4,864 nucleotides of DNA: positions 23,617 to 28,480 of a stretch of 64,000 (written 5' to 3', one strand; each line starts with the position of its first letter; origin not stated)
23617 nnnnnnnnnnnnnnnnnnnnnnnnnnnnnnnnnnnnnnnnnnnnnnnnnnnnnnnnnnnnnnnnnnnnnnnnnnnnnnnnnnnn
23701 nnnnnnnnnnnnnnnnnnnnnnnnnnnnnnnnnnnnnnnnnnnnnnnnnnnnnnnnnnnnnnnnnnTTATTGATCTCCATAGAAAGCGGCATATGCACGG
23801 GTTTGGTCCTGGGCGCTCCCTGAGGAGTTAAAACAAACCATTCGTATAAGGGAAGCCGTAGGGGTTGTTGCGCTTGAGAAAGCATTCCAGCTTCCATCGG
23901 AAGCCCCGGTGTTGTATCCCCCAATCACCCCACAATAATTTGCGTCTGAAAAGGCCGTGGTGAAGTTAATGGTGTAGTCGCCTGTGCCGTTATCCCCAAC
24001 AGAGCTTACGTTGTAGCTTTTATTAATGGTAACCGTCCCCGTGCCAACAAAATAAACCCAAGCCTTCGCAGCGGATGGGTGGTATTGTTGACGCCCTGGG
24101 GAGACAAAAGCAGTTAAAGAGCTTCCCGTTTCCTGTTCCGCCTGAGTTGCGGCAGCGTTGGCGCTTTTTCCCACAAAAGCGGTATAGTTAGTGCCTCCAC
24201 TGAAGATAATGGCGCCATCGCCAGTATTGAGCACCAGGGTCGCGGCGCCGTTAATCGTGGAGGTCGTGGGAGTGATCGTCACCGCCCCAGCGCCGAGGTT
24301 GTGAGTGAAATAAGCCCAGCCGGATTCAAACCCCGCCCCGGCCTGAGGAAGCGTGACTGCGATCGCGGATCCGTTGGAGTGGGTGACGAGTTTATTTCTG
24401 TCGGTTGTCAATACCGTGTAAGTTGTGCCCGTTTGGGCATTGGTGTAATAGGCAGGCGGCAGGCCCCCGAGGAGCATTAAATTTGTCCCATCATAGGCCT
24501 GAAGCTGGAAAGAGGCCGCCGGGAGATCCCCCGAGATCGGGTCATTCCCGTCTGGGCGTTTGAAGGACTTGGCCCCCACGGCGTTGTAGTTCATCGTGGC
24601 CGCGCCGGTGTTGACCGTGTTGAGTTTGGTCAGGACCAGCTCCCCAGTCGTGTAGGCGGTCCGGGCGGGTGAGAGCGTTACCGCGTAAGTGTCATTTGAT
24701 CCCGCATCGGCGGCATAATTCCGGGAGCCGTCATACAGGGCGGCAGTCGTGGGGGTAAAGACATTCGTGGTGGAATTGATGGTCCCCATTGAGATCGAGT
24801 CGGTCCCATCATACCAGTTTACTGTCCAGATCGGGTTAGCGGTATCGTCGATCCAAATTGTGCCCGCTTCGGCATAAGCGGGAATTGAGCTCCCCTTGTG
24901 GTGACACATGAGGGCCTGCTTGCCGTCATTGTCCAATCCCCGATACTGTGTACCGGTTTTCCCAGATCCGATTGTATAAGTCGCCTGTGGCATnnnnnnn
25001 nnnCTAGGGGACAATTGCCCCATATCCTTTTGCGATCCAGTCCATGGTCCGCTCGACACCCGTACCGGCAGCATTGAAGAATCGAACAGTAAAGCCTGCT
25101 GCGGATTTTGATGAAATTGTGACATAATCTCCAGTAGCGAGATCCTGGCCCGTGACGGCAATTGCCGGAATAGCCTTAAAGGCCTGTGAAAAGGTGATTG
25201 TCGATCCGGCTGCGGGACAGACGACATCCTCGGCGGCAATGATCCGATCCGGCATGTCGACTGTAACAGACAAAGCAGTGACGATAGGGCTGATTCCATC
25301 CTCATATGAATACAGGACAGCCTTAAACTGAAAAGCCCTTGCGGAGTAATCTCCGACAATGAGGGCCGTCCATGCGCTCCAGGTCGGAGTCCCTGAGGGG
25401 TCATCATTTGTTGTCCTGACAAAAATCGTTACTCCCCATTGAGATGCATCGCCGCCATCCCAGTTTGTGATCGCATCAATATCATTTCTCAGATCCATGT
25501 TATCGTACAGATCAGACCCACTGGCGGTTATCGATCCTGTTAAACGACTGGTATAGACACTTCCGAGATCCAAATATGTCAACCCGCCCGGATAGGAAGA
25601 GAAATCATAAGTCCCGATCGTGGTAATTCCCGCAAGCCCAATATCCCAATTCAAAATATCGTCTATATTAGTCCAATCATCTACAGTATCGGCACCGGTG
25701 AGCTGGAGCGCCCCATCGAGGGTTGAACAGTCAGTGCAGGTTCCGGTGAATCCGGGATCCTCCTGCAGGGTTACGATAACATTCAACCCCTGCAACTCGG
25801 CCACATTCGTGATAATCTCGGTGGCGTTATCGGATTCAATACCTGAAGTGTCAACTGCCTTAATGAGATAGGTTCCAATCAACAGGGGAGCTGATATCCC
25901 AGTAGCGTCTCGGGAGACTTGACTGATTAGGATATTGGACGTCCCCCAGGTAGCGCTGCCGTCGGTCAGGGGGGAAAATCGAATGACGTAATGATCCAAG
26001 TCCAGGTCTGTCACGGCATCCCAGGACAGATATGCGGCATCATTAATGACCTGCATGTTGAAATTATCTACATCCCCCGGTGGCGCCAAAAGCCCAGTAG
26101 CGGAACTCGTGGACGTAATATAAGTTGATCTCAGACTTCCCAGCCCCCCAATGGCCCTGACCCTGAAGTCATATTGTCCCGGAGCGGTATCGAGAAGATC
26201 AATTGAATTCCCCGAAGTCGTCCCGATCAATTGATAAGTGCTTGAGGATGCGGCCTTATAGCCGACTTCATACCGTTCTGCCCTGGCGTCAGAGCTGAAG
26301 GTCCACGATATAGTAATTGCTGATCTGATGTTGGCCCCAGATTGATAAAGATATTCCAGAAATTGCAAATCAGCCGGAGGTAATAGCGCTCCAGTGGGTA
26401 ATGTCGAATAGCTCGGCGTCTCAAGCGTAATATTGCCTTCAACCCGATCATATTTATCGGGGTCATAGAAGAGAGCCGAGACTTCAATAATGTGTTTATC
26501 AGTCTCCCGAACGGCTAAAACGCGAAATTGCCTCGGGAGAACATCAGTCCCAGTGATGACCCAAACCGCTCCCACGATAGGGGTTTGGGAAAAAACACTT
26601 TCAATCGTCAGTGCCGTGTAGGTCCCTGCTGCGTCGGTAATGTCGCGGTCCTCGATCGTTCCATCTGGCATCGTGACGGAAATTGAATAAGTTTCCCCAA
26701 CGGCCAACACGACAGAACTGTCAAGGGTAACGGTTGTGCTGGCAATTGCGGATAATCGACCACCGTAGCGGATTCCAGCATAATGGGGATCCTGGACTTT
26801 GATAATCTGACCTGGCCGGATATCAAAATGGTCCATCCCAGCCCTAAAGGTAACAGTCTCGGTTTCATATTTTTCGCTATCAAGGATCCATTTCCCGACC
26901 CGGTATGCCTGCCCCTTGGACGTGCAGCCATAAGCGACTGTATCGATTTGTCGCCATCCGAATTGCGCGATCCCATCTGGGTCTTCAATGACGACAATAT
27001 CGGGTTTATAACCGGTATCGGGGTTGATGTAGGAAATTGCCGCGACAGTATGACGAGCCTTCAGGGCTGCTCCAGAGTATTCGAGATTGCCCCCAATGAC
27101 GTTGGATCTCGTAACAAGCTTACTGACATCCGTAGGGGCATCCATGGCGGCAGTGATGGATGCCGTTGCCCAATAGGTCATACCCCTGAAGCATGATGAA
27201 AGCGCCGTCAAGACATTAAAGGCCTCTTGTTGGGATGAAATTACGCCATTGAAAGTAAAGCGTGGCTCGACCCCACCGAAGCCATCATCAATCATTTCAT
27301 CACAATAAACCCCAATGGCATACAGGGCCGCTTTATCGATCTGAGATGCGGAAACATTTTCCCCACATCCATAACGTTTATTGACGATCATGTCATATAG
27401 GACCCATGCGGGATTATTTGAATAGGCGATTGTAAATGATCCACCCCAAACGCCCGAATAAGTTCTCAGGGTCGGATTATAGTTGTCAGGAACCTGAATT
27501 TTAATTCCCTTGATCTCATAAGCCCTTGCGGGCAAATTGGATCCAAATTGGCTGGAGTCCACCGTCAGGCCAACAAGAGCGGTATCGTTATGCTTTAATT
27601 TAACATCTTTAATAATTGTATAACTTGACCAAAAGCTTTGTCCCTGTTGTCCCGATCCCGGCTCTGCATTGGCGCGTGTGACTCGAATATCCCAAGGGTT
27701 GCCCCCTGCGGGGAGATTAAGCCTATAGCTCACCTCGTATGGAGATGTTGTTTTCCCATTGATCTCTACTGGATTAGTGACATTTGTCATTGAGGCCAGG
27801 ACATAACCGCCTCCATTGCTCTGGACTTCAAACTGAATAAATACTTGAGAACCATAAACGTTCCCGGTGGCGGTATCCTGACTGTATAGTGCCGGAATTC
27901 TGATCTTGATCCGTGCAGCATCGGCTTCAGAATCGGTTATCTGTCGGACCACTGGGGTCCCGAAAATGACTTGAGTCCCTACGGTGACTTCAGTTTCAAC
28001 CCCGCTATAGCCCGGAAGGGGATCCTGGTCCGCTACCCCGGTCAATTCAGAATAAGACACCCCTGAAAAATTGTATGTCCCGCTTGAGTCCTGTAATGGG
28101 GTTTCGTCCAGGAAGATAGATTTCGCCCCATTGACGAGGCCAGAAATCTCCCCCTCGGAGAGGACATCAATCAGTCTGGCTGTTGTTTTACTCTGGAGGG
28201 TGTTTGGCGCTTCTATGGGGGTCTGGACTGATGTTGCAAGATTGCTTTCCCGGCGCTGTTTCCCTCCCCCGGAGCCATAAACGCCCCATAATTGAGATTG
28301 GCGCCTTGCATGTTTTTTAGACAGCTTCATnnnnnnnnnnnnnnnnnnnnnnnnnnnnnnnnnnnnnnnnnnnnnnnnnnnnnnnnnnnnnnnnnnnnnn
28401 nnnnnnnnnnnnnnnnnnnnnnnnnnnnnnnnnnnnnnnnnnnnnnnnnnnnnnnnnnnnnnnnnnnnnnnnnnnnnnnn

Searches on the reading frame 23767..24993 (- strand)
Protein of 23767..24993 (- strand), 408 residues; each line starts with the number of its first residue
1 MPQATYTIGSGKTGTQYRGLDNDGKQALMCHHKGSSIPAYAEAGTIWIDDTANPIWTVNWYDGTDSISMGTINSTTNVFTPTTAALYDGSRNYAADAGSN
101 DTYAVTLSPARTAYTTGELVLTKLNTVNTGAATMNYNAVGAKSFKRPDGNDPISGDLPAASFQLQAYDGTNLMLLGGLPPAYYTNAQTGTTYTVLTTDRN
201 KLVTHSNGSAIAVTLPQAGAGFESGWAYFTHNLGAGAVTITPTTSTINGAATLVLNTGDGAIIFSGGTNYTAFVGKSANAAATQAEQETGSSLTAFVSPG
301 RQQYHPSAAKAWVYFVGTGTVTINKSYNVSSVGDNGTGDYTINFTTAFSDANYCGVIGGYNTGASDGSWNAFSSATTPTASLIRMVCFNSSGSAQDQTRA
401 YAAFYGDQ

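Call 75: search_protein_families(library=phrogs, proteins=[window:23767-24993:-], max_evalue=0.00001)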
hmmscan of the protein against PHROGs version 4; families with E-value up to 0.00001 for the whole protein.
window:23767-24993:- (408 aa): 2 families
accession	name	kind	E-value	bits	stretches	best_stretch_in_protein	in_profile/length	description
phrog_11355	-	tail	4.4e-20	73.1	1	302-405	23-130/131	tail fiber protein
phrog_28171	-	unknown function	1.2e-10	41.6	1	71-193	165-291/476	-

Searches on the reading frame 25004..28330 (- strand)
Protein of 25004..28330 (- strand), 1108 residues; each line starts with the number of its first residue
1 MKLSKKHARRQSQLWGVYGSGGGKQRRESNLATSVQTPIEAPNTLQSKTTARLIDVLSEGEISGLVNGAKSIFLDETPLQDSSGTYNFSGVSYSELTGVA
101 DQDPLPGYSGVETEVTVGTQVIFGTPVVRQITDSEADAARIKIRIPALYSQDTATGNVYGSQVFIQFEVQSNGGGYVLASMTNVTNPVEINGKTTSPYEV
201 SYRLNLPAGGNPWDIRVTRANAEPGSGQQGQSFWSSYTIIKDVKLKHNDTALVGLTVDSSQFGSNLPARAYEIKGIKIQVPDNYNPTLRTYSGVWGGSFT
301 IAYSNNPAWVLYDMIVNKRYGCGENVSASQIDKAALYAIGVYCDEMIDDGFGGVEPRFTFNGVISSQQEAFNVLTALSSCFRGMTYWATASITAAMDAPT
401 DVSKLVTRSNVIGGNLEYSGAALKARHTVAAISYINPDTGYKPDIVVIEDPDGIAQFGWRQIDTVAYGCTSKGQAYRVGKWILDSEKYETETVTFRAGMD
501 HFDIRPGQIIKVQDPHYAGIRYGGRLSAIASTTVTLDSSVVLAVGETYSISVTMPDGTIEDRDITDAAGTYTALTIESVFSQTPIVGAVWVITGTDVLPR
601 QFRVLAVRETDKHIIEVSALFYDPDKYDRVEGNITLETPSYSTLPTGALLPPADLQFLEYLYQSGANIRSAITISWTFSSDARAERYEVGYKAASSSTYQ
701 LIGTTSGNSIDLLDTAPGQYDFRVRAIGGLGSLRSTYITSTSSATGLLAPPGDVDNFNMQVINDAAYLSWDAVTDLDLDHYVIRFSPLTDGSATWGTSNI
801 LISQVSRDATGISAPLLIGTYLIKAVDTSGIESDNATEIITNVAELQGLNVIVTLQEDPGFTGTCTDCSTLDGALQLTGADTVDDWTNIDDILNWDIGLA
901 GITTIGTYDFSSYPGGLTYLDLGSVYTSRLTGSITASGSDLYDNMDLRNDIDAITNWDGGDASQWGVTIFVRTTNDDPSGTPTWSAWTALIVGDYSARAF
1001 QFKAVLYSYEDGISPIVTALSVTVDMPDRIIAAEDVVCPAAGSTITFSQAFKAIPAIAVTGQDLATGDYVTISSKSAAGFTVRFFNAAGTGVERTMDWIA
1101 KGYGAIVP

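Call 75: search_protein_families(library=phrogs, proteins=[window:25004-28330:-], max_evalue=0.00001)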
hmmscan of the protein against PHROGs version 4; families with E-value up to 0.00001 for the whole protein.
window:25004-28330:- (1108 aa): 13 families
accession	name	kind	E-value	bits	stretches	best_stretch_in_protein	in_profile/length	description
phrog_31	-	tail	8.5e-260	866.6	1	34-843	269-1062/1565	central tail fiber J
phrog_1727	-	tail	2.6e-226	755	1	19-785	7-755/1174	tail protein and host specificity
phrog_2589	-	tail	3.5e-222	741.5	1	34-834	15-799/3686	tail protein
phrog_2148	-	tail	2.1e-90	305.3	1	289-732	3-442/901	tail fiber protein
phrog_7997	-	tail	4.3e-90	303.9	1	331-790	2-462/589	tail protein and host specificity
phrog_10652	-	unknown function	6.7e-80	269.7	1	280-557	1-281/328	-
phrog_14774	-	unknown function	1.4e-48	165.9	1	184-361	32-209/212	-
phrog_15723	-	unknown function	3.8e-41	142.1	1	317-502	8-197/223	-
phrog_10903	-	unknown function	1.2e-27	97.7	2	360-576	3-222/954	-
phrog_4346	-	unknown function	3.2e-25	89.7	1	36-204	9-169/600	-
phrog_30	-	tail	4.9e-23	83.3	1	34-318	7-284/544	minor tail protein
phrog_469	-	tail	4.6e-16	59.1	1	56-629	331-894/903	tail protein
phrog_5616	-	tail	2.8e-12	46.8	1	295-517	231-462/873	tail fiber protein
